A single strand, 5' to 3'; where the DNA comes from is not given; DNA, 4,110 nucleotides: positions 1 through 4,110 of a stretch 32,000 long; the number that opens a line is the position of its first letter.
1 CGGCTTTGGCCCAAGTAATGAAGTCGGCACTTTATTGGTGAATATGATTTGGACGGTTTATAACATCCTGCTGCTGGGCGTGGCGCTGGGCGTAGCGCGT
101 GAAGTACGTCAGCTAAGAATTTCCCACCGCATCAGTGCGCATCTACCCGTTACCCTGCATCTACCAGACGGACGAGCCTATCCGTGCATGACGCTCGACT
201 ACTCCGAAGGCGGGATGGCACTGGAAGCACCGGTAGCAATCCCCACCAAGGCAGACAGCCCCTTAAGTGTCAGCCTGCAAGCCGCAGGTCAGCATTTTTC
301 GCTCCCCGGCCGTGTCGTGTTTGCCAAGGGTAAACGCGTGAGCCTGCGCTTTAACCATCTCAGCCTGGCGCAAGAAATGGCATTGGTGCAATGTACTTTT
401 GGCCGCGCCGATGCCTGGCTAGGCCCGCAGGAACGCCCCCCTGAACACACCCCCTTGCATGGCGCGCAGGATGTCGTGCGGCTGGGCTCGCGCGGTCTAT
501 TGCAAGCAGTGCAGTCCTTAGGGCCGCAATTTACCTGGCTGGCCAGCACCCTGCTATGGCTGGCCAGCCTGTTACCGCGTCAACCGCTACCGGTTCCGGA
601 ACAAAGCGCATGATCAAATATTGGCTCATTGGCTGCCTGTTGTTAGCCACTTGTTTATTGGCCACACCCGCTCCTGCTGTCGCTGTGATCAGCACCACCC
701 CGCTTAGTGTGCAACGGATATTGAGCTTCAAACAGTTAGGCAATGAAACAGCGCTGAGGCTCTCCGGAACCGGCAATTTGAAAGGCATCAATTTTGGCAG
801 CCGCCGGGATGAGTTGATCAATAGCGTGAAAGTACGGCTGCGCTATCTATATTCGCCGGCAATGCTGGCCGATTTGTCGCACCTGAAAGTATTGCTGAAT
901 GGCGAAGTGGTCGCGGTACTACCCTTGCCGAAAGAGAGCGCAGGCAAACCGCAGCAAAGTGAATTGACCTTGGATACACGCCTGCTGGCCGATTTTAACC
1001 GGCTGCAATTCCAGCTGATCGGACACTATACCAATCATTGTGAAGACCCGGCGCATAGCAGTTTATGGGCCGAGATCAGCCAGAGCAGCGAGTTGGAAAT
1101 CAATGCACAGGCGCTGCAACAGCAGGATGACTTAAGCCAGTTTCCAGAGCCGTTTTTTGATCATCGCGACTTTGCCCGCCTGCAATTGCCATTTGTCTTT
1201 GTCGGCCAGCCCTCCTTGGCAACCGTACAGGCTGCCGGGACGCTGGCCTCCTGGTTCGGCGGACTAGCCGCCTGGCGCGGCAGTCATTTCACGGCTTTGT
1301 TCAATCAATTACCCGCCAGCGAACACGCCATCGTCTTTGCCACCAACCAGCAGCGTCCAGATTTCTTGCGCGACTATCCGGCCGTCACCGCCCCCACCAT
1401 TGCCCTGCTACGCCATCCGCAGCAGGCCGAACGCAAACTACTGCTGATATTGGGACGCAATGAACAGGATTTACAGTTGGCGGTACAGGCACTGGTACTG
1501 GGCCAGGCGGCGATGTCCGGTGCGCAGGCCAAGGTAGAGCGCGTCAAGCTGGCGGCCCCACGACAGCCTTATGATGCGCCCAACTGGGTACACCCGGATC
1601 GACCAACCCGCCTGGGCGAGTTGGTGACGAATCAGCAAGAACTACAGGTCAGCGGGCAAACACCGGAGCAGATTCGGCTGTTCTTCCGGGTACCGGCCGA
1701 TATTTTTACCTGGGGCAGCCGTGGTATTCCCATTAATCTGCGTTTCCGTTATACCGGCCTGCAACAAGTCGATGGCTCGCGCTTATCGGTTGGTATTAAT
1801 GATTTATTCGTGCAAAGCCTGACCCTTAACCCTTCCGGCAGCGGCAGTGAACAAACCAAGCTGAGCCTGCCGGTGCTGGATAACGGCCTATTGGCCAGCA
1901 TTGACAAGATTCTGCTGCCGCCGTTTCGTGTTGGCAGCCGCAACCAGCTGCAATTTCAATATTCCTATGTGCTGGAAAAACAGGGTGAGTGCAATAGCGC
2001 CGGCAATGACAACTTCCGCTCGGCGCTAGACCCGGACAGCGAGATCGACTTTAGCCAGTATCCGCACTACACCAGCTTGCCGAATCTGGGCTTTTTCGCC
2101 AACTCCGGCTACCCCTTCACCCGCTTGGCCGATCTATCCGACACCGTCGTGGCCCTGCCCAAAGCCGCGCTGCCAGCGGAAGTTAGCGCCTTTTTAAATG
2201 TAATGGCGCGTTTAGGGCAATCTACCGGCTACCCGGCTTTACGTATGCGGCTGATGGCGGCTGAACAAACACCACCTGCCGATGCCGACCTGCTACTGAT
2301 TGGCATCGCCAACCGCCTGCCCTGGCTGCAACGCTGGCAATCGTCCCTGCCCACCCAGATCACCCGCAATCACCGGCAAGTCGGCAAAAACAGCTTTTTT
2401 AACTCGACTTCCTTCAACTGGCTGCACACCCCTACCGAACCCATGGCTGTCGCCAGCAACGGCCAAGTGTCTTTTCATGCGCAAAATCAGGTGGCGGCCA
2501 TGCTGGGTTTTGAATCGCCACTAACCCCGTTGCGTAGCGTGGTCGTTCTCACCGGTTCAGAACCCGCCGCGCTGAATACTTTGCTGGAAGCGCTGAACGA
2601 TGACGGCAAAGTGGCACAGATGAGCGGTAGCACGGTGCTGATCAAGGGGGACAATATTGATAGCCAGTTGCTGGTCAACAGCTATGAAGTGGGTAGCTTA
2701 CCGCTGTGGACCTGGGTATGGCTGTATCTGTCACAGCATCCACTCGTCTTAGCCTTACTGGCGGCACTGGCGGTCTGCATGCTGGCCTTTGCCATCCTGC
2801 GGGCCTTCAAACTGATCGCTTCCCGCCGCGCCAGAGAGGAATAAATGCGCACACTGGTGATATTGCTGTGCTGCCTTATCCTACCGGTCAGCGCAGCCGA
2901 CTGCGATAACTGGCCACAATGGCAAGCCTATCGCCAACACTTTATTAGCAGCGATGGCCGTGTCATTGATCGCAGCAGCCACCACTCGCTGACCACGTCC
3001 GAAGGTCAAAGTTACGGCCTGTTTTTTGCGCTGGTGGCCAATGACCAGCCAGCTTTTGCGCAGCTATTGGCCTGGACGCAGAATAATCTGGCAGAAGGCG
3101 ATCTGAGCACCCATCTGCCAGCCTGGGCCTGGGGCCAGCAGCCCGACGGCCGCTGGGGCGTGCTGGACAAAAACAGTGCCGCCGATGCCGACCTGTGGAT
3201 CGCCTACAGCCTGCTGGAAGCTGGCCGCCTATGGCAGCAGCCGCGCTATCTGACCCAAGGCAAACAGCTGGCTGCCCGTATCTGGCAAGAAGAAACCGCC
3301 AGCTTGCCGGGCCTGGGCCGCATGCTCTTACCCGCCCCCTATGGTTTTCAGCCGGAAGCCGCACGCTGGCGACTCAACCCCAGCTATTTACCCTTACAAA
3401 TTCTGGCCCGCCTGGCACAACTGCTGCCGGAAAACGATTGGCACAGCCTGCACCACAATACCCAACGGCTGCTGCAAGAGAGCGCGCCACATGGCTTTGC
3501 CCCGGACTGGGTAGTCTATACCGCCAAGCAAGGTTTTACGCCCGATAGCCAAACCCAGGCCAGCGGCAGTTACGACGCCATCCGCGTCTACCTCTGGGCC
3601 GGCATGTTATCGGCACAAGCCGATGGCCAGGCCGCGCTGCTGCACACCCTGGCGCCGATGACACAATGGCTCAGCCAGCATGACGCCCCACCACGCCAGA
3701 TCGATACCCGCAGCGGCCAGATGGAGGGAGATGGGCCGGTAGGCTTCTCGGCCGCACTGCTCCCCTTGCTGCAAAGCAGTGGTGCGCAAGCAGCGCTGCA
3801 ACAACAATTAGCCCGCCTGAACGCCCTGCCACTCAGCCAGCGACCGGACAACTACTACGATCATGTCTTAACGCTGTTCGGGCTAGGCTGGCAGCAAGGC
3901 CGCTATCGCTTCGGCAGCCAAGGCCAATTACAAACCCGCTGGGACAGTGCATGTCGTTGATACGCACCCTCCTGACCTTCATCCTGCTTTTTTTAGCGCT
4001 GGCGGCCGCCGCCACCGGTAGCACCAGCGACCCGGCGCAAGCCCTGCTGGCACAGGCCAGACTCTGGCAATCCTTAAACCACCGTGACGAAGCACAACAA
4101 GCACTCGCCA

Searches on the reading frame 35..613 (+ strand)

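Call 93: search_protein_families(library=pfam, proteins=[window:35-613:+], max_evalue=0.00001)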
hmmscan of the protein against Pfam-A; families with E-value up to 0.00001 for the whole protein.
window:35-613:+ (192 aa): 1 family
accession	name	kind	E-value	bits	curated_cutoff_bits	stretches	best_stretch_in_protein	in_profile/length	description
PF07238.19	PilZ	-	3.2e-16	60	22.5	1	26-123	1-102/102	PilZ domain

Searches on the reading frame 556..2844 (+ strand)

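Call 73: search_protein_families(library=pfam, proteins=[window:556-2844:+], max_evalue=0.00001)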
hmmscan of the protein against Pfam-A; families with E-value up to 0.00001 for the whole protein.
window:556-2844:+ (762 aa): 1 family
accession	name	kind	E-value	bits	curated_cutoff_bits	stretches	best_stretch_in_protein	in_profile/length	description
PF03170.19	BcsB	-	2.1e-217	723.7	21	1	54-665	4-606/606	Bacterial cellulose synthase subunit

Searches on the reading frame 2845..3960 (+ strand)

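Call 73: search_protein_families(library=pfam, proteins=[window:2845-3960:+], max_evalue=0.00001)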
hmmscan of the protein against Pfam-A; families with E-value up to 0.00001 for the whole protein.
window:2845-3960:+ (371 aa): 1 family
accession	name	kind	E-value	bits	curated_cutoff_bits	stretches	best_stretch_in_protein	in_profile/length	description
PF01270.23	Glyco_hydro_8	-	5.8e-76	256.2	24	1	15-351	17-340/341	Glycosyl hydrolases family 8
